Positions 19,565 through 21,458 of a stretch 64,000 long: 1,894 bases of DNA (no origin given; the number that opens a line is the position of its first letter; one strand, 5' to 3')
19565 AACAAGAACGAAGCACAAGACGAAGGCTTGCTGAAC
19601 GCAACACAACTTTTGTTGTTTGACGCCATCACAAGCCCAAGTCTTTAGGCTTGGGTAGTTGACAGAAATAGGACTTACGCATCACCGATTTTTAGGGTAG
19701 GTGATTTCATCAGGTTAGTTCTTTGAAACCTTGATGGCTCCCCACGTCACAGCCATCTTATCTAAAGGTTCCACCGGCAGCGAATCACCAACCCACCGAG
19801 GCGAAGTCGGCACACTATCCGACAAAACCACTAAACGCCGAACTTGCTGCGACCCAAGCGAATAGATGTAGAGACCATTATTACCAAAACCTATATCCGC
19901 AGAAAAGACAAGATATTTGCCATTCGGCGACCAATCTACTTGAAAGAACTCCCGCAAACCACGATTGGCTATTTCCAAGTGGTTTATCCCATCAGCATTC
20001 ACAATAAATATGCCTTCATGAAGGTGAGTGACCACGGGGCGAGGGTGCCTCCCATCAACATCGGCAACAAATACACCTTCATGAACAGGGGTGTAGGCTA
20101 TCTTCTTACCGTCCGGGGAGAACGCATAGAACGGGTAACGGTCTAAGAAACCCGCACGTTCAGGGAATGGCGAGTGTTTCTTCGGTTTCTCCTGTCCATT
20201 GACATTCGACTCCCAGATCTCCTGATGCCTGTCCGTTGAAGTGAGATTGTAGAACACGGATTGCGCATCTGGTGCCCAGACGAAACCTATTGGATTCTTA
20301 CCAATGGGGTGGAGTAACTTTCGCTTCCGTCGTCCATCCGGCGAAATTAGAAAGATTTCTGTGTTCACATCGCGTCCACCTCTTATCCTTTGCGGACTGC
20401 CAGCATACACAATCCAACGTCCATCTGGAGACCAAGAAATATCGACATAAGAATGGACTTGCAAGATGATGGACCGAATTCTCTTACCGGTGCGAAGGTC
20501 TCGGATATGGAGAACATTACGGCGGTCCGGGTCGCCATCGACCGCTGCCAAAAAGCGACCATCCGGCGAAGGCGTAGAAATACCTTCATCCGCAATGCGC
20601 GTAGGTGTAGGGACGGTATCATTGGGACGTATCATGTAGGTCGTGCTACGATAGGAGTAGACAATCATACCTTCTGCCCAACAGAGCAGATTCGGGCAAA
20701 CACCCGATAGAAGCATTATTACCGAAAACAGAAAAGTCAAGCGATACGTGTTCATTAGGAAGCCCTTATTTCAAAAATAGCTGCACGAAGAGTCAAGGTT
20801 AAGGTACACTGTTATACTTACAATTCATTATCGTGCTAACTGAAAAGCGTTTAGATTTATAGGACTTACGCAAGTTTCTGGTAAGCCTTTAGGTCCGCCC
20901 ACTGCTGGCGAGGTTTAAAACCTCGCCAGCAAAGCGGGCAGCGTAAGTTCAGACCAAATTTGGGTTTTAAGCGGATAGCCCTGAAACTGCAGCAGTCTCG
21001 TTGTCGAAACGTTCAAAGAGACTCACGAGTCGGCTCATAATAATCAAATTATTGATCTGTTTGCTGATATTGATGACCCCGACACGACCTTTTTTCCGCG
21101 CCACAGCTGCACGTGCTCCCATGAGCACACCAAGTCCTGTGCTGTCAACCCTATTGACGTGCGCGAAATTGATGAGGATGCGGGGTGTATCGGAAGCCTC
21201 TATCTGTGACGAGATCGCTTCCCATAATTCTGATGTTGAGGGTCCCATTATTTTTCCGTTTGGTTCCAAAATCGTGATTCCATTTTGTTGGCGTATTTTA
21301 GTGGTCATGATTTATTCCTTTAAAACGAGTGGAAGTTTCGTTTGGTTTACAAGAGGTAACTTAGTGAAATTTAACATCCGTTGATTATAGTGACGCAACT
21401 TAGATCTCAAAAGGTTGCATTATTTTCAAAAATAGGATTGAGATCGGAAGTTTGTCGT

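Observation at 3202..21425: Six copies of a 36-bp ECF-type promoter motif define a small putative regulon including a STAS-domain gene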

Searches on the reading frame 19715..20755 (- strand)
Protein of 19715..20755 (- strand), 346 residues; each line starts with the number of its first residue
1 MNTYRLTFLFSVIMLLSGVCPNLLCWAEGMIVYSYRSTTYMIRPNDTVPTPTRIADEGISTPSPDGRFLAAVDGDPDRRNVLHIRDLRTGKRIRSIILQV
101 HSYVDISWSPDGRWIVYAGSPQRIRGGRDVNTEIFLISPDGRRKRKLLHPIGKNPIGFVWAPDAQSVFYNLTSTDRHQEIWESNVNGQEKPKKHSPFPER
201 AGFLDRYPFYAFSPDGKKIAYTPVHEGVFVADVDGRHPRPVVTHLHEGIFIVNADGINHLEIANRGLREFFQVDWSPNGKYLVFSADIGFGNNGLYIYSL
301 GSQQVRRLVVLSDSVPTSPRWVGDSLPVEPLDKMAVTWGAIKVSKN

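Call 7: search_protein_families(library=pfam, proteins=[window:19715-20755:-], max_evalue=0.01)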
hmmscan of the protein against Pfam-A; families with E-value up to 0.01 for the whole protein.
window:19715-20755:- (346 aa): 7 families
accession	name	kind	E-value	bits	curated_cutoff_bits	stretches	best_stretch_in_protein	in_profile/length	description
PF07676.18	PD40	-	3.2e-14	52.9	20.9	2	106-129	14-35/38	WD40-like Beta Propeller Repeat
PF00400.38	WD40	-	7.8e-07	29.8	27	0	98-120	7-30/39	WD domain, G-beta repeat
PF25174.1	Beta-prop_THOC3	-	2.7e-06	27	305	0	82-118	71-106/272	THOC3 beta-propeller domain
PF02897.21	Peptidase_S9_N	-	4.3e-06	26.2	24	1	62-122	131-191/414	Prolyl oligopeptidase, N-terminal beta-propeller domain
PF00930.27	DPPIV_N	-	8.2e-05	21.9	22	0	81-118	24-60/354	Dipeptidyl peptidase IV (DPP IV) N-terminal region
PF25168.1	Beta-prop_WDR36-Utp21_2nd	-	0.0054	16.5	84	1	82-125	222-265/335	WDR36/Utp21 second beta-propeller domain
PF24817.1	WD40_WDHD1_1st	-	0.0093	15.6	109.9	0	261-287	215-242/291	WDHD1 first WD40 domain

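Call 22: search_protein_families(library=ncbifam, proteins=[window:19715-20755:-], max_evalue=0.001)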
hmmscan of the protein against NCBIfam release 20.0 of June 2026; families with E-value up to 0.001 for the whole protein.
window:19715-20755:- (346 aa): 4 families
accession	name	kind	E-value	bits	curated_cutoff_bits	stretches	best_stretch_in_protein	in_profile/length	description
TIGR02800.1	propeller_TolB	equivalog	1.8e-12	46.9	343.15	1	63-170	199-296/418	Tol-Pal system beta propeller repeat protein TolB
NF033523.0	lasso_peptidase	equivalog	4.7e-09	35.6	400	1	104-177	91-156/638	Atxe2 family lasso peptide isopeptidase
NF053518.1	DipepPtdsDpp5Prph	equivalog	1.7e-07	30.2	900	1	98-222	9-123/655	dipeptidyl-peptidase Dpp5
NF002183.0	PRK01029.1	equivalog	1.3e-06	27.7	405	0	58-176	284-394/429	Tol-Pal system protein TolB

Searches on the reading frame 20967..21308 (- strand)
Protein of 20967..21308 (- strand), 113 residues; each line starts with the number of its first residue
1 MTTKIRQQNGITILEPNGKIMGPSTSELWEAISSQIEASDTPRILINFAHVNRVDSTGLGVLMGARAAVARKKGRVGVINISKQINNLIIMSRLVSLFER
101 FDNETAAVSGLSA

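Call 7: search_protein_families(library=pfam, proteins=[window:20967-21308:-], max_evalue=0.01)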
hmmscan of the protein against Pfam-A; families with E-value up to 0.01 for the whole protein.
window:20967-21308:- (113 aa): 2 families
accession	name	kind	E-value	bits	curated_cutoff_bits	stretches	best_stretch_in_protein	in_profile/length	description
PF01740.26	STAS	-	3.4e-13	49.7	22.6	1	4-104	3-103/106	STAS domain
PF13466.11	STAS_2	-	1.5e-08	35.2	29.2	1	24-94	11-79/80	STAS domain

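Call 22: search_protein_families(library=ncbifam, proteins=[window:20967-21308:-], max_evalue=0.001)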
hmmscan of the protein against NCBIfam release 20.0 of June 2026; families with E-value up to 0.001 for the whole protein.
window:20967-21308:- (113 aa): 3 families
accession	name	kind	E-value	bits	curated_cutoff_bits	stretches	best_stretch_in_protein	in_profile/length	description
TIGR00377.1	ant_ant_sig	superfamily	3.2e-14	52.7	53.45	1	1-102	3-104/108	anti-sigma factor antagonist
TIGR02886.1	spore_II_AA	equivalog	1.4e-13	50.7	114.75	1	17-107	15-105/106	anti-sigma F factor antagonist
NF033618.0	mlaB_1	equivalog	3.6e-05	24.1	90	1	17-91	15-85/94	lipid asymmetry maintenance protein MlaB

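Call 34: search_solved_structures(query=window:20967-21308:-, max_evalue=0.001, show_alignments=2)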
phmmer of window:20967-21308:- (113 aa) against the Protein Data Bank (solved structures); distinct sequences matched with E-value up to 0.001: 4.
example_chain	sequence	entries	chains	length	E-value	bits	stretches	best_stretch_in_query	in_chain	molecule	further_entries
1auz_A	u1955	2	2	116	6.5e-06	29.5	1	17-104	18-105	SPOIIAA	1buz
1th8_B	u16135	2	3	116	1.2e-05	28.6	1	9-107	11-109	Anti-sigma F factor antagonist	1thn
1tid_B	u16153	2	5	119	3.6e-05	27.1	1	9-107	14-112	Anti-sigma F factor antagonist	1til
1sbo_A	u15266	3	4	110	0.00089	22.6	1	5-102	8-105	Putative anti-sigma factor antagonist TM1442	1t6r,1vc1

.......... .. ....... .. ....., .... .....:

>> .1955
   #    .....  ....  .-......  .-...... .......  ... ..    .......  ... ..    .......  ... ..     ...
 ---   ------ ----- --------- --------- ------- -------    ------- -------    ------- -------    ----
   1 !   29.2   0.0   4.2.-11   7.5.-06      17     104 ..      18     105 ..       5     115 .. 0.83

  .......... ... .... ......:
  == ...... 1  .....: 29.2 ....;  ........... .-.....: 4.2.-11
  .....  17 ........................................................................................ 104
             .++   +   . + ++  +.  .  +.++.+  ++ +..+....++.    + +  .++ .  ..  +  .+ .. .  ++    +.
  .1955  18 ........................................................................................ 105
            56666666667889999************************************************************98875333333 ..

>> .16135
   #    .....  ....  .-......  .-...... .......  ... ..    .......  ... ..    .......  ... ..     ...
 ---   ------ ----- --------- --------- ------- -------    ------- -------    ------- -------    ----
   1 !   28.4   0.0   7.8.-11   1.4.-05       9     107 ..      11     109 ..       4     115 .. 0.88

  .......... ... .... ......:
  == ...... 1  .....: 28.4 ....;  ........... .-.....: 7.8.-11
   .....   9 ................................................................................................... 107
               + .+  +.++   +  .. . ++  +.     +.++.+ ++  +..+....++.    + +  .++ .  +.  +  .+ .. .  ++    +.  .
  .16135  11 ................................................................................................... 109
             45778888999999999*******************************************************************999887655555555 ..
